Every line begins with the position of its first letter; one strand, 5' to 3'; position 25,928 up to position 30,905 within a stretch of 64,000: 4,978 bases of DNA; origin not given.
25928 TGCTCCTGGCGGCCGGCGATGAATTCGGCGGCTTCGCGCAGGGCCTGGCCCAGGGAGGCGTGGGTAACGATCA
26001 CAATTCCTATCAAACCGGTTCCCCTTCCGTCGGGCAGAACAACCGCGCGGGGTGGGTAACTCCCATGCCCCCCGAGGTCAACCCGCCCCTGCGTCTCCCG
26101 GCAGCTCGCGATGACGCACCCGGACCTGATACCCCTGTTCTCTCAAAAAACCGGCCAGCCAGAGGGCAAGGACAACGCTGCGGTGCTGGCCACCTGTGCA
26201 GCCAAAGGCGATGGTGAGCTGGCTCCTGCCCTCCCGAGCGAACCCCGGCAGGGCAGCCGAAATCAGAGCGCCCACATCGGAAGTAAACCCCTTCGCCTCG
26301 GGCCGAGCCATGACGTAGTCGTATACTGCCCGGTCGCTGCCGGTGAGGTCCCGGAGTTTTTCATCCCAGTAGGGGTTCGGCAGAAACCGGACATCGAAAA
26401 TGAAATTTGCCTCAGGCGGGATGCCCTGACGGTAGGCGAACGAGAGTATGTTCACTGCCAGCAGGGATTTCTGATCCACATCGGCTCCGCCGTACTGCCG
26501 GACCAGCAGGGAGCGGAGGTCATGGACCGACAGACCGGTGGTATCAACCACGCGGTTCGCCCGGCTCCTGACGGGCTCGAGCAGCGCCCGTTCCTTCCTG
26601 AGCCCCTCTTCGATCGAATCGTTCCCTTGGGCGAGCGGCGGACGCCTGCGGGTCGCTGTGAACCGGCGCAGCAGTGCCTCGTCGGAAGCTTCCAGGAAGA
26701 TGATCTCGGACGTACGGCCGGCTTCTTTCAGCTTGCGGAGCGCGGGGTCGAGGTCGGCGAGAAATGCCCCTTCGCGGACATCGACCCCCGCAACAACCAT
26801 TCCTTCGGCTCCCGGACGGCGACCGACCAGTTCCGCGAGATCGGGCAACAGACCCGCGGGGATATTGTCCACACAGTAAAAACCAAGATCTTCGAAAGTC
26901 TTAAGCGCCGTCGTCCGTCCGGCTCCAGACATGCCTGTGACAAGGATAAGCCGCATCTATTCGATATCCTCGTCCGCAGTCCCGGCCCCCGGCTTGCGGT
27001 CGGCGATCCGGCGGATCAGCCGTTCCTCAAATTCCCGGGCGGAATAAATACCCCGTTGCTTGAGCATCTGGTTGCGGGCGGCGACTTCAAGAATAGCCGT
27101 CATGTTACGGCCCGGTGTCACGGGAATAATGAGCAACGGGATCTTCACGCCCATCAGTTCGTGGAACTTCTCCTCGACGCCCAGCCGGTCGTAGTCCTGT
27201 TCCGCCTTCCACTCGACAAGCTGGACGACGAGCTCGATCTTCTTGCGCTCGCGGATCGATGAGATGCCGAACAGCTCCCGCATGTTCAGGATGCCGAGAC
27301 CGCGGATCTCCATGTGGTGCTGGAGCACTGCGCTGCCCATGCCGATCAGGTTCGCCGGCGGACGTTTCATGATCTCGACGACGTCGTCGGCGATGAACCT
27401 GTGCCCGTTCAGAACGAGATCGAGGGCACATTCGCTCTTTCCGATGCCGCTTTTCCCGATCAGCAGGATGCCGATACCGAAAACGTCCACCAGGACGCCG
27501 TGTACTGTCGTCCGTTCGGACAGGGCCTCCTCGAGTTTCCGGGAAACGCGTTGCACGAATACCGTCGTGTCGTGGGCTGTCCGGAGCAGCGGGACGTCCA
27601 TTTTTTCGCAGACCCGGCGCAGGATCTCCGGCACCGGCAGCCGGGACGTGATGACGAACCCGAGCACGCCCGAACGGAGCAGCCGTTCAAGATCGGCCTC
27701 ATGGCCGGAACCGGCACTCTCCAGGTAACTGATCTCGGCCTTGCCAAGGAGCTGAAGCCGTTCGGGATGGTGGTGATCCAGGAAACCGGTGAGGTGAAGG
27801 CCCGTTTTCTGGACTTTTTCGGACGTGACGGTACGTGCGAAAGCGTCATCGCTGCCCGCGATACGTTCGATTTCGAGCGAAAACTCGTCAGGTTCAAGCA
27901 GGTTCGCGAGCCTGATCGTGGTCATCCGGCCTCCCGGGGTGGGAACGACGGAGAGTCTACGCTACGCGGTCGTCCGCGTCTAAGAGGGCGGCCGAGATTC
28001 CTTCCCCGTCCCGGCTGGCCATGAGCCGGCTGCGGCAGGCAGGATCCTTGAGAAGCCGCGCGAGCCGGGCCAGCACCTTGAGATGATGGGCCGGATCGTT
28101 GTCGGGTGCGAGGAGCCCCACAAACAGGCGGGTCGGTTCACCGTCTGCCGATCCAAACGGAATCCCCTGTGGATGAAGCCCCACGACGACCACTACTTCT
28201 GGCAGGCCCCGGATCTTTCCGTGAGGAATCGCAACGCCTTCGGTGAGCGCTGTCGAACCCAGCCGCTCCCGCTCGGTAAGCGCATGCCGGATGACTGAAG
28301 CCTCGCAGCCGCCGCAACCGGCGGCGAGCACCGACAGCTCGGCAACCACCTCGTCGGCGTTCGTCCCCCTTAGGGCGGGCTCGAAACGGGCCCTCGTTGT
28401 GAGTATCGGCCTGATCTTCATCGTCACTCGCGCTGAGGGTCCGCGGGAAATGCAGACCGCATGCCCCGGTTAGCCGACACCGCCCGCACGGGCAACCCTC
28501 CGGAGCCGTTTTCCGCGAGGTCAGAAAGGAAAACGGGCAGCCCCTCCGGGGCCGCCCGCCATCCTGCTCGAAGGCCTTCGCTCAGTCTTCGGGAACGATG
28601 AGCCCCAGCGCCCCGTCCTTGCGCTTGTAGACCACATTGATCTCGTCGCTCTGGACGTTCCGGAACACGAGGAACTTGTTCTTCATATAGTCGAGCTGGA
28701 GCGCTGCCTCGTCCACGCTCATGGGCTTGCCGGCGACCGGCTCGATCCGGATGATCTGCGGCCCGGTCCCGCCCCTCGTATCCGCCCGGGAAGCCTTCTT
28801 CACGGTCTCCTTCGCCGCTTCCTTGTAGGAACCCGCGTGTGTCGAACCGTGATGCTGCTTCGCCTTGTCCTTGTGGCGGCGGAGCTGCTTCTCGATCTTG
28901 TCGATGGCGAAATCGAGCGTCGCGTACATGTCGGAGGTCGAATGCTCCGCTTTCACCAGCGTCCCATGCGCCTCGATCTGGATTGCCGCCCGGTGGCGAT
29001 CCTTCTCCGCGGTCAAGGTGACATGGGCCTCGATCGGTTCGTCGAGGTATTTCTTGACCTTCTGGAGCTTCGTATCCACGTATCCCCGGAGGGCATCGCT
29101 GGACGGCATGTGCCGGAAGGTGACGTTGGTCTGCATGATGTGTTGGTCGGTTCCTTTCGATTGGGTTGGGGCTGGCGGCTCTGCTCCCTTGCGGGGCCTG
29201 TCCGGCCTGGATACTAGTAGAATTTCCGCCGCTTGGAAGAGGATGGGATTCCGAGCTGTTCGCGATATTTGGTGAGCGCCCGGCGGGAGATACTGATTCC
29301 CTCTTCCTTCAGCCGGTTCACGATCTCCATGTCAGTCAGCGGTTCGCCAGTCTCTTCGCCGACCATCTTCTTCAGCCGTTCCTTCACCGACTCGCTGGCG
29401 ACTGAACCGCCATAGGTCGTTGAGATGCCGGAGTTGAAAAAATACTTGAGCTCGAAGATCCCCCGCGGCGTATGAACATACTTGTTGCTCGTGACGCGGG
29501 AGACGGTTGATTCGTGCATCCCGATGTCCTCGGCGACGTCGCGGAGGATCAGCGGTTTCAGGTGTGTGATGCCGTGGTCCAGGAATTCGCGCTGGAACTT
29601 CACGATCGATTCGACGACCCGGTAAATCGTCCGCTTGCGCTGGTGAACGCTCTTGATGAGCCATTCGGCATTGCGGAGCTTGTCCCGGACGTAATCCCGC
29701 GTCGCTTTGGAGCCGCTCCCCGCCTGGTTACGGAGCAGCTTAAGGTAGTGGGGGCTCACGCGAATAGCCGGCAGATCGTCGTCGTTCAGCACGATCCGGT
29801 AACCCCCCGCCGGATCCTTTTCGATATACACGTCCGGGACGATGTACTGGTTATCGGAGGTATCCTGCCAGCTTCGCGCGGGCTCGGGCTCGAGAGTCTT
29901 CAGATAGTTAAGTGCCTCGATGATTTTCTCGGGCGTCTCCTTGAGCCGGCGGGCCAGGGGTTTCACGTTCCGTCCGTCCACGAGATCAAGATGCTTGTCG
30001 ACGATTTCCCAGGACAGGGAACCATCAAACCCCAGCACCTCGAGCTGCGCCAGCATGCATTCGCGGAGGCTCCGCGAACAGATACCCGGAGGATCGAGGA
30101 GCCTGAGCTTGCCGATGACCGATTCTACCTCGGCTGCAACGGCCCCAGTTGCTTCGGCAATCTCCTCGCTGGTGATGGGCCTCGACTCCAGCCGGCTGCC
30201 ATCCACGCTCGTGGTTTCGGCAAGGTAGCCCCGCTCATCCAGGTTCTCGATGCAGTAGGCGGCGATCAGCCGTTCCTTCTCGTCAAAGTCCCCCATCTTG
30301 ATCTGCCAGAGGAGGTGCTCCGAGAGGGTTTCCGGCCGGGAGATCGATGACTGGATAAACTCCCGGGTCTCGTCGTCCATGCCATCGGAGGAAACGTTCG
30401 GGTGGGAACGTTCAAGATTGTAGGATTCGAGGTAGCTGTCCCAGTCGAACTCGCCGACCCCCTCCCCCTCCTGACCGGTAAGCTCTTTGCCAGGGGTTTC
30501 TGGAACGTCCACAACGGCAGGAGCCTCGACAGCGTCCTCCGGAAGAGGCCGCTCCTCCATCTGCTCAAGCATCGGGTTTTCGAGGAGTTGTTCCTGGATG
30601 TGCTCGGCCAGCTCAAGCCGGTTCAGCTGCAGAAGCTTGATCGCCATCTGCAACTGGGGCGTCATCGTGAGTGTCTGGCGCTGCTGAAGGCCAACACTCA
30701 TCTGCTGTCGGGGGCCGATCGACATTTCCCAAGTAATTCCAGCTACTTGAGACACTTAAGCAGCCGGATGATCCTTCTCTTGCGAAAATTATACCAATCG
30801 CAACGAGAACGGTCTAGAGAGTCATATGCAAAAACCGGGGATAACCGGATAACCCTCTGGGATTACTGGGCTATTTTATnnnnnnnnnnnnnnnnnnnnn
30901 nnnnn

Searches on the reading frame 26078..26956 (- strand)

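Call 15: search_protein_families(library=pfam, proteins=[window:26078-26956:-], max_evalue=0.001)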
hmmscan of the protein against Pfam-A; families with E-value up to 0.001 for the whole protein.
window:26078-26956:- (292 aa): 2 families
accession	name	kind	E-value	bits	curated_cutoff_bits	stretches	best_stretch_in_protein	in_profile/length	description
PF22740.1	PapZ_C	-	2.4e-44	150.8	27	1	167-285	2-120/121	RapZ C-terminal domain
PF03668.21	RapZ-like_N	-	2.5e-44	151.2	25.4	1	1-157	1-156/158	RapZ-like N-terminal domain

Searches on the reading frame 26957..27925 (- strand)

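Call 15: search_protein_families(library=pfam, proteins=[window:26957-27925:-], max_evalue=0.001)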
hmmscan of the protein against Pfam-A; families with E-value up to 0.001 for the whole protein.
window:26957-27925:- (322 aa): 3 families
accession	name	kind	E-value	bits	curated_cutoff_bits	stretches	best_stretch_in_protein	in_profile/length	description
PF07475.17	Hpr_kinase_C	-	2.5e-67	226.1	33.3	1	134-302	2-170/171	HPr Serine kinase C-terminal domain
PF02603.21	Hpr_kinase_N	-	1.1e-25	90.5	24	1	13-129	8-123/125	HPr Serine kinase N terminus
PF07085.17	DRTGG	-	0.00023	21.4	25.2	1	81-128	56-103/105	DRTGG domain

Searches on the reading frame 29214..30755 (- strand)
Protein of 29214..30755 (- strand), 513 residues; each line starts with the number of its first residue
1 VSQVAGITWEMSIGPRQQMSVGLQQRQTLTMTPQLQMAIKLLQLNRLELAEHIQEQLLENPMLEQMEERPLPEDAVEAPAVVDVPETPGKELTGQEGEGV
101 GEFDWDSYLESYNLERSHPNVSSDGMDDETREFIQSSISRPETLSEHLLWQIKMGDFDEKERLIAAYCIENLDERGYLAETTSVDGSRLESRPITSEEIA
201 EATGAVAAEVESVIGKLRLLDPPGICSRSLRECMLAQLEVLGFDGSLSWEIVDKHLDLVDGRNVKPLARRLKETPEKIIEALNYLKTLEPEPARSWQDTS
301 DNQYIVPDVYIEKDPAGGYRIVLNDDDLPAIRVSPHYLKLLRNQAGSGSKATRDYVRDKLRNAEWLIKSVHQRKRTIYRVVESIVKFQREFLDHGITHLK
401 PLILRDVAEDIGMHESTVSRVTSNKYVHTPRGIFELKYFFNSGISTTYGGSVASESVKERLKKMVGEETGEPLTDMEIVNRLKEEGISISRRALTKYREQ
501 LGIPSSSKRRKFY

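Call 15: search_protein_families(library=pfam, proteins=[window:29214-30755:-], max_evalue=0.001)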
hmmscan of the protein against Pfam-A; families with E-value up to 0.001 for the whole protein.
window:29214-30755:- (513 aa): 3 families
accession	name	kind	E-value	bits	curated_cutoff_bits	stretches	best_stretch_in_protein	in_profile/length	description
PF04552.19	Sigma54_DBD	-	4.6e-60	202.4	22.8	1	354-511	2-160/160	Sigma-54, DNA binding domain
PF04963.19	Sigma54_CBD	-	1.8e-48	165.2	22.9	1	135-337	3-185/185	Sigma-54 factor, core binding domain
PF00309.25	Sigma54_AID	-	6.5e-16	58.3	23.8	1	23-64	4-45/46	Sigma-54 factor, Activator interacting domain (AID)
